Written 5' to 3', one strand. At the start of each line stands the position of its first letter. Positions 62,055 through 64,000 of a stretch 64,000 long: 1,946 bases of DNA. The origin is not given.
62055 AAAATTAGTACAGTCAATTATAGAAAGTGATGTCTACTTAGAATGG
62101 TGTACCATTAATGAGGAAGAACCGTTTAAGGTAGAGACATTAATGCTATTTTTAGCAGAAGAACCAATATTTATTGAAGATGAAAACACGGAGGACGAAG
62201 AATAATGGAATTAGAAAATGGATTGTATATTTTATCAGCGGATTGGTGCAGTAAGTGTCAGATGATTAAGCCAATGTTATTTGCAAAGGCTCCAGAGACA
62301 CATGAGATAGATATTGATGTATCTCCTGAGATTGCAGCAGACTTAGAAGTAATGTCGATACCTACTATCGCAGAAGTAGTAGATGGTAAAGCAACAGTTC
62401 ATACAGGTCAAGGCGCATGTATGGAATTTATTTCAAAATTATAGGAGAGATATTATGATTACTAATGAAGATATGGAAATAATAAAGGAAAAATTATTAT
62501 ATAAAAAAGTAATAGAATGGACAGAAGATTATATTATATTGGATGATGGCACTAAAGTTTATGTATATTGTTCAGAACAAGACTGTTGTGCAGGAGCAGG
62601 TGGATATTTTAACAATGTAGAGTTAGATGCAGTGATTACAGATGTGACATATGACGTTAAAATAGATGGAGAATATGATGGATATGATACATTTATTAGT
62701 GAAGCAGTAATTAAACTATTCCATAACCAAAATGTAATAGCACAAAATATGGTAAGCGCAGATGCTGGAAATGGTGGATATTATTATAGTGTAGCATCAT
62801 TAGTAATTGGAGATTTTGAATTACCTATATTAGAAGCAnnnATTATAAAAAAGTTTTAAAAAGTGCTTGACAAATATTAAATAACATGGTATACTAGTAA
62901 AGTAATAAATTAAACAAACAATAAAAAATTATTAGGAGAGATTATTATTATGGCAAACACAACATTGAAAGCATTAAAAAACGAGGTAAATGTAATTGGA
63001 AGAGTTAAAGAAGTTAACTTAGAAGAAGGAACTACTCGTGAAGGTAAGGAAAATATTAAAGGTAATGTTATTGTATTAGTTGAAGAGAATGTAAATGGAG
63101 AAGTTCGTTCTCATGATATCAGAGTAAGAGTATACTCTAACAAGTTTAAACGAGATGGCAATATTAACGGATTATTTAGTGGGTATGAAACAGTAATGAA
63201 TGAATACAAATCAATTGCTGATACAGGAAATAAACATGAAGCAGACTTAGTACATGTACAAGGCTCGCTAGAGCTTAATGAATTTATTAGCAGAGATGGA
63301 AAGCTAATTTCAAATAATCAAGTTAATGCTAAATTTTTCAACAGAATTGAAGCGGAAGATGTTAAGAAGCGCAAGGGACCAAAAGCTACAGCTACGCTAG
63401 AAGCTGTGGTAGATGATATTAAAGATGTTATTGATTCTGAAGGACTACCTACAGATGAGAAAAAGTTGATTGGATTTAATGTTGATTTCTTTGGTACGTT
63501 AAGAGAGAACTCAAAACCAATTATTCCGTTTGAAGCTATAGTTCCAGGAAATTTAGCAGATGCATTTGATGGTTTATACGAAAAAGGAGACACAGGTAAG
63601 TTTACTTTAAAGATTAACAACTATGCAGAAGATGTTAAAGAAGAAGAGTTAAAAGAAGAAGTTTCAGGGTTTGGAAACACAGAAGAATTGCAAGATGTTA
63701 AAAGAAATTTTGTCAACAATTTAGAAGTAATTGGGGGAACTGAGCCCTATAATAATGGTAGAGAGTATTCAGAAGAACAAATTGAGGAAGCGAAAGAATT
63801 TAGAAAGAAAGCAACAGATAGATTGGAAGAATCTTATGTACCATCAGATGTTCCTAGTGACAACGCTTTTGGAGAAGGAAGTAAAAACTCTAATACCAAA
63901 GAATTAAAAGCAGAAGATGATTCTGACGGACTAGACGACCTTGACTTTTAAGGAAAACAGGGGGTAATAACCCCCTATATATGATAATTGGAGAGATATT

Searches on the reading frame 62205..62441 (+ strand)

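Call 58: search_protein_families(library=pfam, proteins=[window:62205-62441:+], max_evalue=0.05)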
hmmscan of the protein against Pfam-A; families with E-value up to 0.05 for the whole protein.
window:62205-62441:+ (79 aa): 3 families
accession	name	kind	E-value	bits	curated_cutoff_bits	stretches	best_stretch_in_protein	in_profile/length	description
PF00085.26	Thioredoxin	-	1e-08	35.6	23.5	1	11-70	26-90/103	Thioredoxin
PF13192.12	Thioredoxin_3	-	0.0017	18.8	24.8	1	12-77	8-72/76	Thioredoxin domain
PF00462.30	Glutaredoxin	-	0.0033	18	22.9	1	11-51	5-49/60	Glutaredoxin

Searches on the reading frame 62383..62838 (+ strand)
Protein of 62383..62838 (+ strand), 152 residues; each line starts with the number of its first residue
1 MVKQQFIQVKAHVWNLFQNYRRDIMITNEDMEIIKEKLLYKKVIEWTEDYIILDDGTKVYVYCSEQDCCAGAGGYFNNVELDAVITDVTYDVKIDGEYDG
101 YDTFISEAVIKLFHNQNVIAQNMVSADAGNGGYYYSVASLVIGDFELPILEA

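Call 53: search_protein_families(library=phrogs, proteins=[window:62383-62838:+], max_evalue=0.001)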
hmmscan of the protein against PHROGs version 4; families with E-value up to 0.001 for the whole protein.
window:62383-62838:+ (152 aa): 1 family
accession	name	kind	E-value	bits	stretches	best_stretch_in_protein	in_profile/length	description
phrog_2131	-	unknown function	1e-33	117.1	1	28-144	6-126/134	-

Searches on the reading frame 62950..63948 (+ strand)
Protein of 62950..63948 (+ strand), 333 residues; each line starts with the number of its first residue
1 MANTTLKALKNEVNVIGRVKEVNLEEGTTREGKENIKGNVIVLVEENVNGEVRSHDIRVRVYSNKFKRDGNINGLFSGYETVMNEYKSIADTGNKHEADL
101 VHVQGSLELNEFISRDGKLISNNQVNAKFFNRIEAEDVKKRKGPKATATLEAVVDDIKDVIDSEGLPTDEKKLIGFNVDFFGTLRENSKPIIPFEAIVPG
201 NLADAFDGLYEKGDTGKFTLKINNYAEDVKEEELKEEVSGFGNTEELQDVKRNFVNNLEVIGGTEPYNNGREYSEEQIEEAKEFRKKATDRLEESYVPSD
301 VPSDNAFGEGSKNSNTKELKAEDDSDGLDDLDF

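Call 53: search_protein_families(library=phrogs, proteins=[window:62950-63948:+], max_evalue=0.001)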
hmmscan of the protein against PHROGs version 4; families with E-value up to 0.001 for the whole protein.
window:62950-63948:+ (333 aa): 1 family
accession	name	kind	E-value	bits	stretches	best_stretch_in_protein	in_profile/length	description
phrog_2367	-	unknown function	6.7e-69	233.7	1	1-331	3-323/326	-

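Call 54: search_protein_families(library=pfam, proteins=[window:62950-63948:+], max_evalue=0.001)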
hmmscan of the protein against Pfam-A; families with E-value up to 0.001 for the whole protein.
window:62950-63948:+ (333 aa): 0 families
